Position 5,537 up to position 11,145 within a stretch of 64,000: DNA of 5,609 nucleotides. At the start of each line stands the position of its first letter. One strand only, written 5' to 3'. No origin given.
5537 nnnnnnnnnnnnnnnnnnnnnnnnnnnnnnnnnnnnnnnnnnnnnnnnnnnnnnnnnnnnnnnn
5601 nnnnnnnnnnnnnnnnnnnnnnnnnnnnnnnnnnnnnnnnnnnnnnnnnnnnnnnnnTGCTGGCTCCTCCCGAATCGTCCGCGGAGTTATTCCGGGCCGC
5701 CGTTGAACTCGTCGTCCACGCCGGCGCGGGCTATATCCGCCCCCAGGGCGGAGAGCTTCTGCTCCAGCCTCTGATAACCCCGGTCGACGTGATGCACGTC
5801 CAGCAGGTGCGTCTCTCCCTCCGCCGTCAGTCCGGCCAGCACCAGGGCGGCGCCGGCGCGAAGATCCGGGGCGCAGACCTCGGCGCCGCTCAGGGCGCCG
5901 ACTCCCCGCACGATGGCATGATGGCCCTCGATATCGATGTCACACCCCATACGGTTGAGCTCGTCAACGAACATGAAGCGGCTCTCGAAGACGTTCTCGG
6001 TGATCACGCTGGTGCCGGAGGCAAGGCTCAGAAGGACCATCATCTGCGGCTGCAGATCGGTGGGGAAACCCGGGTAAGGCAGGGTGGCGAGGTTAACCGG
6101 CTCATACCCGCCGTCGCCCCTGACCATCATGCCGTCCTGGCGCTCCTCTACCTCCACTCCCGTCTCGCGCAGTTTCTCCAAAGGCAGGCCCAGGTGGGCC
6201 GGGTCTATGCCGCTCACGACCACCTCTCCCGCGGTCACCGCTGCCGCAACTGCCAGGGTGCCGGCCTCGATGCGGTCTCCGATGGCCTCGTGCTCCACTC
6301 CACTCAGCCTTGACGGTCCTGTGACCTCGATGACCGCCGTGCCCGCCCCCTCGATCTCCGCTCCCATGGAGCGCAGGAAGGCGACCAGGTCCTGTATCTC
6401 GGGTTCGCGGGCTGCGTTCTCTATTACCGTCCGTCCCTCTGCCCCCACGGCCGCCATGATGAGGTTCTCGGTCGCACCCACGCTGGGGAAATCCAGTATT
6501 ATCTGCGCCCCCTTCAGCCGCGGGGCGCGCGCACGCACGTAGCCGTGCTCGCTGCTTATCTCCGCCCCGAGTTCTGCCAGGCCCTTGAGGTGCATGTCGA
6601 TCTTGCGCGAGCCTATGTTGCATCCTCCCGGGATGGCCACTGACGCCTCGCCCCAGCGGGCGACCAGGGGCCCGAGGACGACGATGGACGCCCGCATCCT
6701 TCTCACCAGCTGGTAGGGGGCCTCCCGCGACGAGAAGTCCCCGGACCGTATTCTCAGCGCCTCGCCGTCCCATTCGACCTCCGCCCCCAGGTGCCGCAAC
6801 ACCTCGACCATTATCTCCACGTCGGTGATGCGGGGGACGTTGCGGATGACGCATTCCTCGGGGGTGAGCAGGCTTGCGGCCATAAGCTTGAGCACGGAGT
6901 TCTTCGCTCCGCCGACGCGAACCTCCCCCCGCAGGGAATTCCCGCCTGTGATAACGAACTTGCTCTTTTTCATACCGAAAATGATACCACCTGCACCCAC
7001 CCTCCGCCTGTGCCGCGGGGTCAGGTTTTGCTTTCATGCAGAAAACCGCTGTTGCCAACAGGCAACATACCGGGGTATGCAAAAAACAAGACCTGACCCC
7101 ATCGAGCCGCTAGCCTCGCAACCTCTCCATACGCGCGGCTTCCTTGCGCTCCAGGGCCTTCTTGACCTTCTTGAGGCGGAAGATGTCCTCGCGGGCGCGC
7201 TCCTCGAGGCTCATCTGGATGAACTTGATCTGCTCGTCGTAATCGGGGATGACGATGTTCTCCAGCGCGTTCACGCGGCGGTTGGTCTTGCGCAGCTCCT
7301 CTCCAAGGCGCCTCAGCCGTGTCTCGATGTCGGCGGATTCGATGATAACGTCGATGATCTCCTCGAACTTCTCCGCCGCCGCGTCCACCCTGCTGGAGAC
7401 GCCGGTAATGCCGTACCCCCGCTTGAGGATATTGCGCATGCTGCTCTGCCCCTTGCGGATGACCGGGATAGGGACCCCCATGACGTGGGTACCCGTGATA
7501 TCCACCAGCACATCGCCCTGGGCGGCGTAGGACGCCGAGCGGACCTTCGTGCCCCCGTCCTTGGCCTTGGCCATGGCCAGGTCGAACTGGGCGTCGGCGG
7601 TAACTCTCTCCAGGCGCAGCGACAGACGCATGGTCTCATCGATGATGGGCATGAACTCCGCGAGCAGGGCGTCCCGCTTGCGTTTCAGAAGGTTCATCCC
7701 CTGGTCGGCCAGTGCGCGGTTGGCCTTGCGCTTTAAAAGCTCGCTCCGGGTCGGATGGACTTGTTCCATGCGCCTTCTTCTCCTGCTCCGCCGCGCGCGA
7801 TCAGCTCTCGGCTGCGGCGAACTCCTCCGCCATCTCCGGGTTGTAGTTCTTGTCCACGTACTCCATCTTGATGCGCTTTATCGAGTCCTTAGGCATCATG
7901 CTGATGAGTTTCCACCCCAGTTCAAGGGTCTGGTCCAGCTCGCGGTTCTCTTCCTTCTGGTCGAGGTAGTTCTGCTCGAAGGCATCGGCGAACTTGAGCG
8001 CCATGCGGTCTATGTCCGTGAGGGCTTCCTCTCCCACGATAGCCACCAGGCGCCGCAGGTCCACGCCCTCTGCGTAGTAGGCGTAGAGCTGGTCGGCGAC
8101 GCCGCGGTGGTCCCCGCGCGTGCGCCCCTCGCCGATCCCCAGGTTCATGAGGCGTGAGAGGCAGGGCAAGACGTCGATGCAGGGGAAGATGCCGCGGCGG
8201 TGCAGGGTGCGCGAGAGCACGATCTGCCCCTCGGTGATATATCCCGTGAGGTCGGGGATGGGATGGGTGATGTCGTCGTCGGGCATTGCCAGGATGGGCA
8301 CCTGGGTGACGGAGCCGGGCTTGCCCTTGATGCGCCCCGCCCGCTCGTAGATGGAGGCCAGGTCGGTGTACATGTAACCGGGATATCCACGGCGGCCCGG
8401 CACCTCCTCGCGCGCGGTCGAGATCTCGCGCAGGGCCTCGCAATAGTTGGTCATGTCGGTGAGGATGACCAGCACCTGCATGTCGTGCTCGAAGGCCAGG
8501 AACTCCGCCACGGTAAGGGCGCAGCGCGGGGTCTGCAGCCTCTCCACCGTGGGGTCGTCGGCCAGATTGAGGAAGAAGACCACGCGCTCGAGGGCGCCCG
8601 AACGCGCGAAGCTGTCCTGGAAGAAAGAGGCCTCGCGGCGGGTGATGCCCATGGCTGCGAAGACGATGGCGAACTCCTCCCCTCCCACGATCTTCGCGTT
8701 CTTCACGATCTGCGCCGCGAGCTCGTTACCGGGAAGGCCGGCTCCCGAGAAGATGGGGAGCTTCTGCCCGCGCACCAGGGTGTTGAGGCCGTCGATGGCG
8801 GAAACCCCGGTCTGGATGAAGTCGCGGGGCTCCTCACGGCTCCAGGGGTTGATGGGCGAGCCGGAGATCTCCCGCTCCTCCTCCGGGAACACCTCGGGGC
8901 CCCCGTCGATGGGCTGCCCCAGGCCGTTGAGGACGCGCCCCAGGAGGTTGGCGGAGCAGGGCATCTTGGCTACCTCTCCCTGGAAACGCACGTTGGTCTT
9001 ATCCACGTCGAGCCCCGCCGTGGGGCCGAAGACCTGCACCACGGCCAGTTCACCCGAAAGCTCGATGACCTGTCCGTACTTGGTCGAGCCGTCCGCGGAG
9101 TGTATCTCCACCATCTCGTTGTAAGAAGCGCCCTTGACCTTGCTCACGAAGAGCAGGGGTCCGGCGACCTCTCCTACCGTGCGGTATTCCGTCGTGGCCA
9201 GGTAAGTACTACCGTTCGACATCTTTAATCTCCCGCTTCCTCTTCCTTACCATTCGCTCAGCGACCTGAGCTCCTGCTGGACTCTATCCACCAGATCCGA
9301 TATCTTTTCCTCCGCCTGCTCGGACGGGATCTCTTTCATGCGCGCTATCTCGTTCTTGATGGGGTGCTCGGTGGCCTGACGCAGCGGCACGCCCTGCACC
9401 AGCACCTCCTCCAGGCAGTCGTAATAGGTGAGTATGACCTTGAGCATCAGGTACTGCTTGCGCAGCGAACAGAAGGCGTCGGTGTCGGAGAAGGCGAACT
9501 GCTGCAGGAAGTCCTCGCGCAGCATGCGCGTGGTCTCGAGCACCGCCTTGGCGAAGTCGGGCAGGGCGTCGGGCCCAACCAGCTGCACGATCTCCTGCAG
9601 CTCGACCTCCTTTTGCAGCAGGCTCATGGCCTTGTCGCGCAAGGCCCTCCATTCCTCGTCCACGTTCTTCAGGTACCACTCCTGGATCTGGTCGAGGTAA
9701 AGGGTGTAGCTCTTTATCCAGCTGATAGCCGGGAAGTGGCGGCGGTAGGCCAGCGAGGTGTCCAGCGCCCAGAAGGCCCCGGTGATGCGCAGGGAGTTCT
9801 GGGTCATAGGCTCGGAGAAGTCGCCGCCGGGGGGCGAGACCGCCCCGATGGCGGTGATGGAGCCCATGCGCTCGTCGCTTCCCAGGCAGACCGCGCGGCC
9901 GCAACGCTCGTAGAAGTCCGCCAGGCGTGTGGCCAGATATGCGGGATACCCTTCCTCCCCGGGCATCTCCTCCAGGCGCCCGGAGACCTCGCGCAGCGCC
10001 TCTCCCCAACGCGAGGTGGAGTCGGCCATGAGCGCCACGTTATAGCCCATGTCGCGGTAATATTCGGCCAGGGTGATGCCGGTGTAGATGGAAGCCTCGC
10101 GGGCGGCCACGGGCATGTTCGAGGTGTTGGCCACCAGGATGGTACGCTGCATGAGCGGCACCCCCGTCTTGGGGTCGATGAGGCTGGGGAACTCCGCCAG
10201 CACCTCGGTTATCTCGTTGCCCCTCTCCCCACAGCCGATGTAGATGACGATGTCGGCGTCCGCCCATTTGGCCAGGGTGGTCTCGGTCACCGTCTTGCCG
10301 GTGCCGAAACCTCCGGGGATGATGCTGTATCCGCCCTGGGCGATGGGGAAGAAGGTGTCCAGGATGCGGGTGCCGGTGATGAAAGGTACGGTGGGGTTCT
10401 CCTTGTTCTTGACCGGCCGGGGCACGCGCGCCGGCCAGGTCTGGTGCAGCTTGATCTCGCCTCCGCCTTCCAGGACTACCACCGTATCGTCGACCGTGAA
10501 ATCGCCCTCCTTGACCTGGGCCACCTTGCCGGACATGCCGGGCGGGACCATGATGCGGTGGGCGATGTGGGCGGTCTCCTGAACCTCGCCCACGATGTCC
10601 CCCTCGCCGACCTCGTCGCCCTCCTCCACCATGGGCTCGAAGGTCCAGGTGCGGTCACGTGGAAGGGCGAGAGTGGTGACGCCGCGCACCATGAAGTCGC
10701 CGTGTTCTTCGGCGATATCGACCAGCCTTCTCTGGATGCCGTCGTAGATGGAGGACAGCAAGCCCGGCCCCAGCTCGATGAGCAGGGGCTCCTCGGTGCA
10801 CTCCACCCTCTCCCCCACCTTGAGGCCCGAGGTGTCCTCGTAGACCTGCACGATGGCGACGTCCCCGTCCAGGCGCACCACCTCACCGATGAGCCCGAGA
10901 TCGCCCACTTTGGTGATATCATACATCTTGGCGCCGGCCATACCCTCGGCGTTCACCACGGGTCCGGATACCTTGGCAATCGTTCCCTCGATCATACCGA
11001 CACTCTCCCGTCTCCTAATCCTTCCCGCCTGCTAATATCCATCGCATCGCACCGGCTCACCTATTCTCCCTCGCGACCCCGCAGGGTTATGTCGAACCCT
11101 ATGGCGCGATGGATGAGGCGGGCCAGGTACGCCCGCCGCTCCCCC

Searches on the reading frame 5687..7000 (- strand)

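Call 27: search_protein_families(library=pfam, proteins=[window:5687-7000:-], max_evalue=0.01)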
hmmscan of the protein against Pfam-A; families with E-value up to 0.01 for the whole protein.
window:5687-7000:- (437 aa): 1 family
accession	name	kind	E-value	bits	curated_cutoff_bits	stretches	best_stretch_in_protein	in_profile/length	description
PF00275.25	EPSP_synthase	-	1.2e-107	360.7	22.8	1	18-416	2-417/417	EPSP synthase (3-phosphoshikimate 1-carboxyvinyltransferase)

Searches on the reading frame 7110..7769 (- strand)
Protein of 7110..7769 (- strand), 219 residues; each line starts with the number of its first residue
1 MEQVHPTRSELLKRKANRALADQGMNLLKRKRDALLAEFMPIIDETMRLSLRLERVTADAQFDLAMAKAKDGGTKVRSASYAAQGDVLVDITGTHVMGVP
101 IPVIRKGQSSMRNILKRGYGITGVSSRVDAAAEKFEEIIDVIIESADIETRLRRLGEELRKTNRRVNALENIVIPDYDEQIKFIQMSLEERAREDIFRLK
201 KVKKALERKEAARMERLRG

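Call 27: search_protein_families(library=pfam, proteins=[window:7110-7769:-], max_evalue=0.01)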
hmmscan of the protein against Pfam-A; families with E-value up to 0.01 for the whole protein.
window:7110-7769:- (219 aa): 1 family
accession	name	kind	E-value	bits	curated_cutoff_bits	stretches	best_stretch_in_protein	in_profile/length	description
PF01813.22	ATP-synt_D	-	7.3e-55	186.3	25.7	1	10-204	1-196/196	ATP synthase subunit D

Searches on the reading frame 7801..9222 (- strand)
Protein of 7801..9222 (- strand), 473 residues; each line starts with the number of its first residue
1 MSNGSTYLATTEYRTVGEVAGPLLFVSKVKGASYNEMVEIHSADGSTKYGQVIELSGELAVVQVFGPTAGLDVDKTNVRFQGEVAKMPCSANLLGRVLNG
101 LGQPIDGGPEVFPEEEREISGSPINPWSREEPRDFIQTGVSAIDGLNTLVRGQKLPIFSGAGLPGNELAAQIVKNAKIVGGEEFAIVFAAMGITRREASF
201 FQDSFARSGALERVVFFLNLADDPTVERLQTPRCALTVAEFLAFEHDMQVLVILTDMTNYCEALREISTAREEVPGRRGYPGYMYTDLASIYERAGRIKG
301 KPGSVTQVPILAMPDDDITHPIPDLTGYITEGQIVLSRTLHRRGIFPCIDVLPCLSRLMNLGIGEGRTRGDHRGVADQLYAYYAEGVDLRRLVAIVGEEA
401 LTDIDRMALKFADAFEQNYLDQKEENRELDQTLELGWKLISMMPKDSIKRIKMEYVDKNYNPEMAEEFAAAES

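Call 27: search_protein_families(library=pfam, proteins=[window:7801-9222:-], max_evalue=0.01)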
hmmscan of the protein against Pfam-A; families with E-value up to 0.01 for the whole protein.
window:7801-9222:- (473 aa): 3 families
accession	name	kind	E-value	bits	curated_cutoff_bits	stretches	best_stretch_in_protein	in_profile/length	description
PF00006.31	ATP-synt_ab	-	6.3e-76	255.2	29.5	1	139-356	1-213/213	ATP synthase alpha/beta family, nucleotide-binding domain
PF22919.1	ATP-synt_VA_C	-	4.7e-28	97.7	24.7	1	362-460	2-101/101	C-terminal domain of V and A type ATP synthase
PF02874.29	ATP-synt_ab_N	-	2.9e-12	47.3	20.9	1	18-82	3-69/69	ATP synthase alpha/beta family, beta-barrel domain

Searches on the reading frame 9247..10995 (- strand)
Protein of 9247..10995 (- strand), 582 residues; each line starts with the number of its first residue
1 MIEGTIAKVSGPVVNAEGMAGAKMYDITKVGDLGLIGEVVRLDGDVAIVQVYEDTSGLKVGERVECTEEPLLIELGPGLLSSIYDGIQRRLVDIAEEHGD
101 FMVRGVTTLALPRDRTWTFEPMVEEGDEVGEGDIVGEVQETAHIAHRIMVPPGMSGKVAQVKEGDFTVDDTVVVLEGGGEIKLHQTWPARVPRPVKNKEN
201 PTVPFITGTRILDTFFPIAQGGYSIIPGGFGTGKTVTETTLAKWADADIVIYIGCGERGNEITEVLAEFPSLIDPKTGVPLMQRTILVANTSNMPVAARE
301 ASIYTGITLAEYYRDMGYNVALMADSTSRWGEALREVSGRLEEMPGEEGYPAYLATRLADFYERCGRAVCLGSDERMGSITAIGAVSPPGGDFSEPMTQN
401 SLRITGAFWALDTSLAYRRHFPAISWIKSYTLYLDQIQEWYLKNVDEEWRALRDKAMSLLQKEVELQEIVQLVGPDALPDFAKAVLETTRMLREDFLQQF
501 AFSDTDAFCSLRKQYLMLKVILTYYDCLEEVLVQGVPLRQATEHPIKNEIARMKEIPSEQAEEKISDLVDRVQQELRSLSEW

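Call 27: search_protein_families(library=pfam, proteins=[window:9247-10995:-], max_evalue=0.01)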
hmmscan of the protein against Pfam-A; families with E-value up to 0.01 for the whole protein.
window:9247-10995:- (582 aa): 4 families
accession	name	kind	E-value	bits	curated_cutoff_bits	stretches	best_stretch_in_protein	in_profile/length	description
PF00006.31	ATP-synt_ab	-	5.8e-71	239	29.5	1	208-430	1-212/213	ATP synthase alpha/beta family, nucleotide-binding domain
PF16886.11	ATP-synt_ab_Xtn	-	4.3e-27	94.1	25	1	110-190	3-88/88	ATPsynthase alpha/beta subunit barrel-sandwich domain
PF22919.1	ATP-synt_VA_C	-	6.8e-25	87.5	24.7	1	439-530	2-91/101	C-terminal domain of V and A type ATP synthase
PF02874.29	ATP-synt_ab_N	-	5.8e-15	56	20.9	1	6-67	1-68/69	ATP synthase alpha/beta family, beta-barrel domain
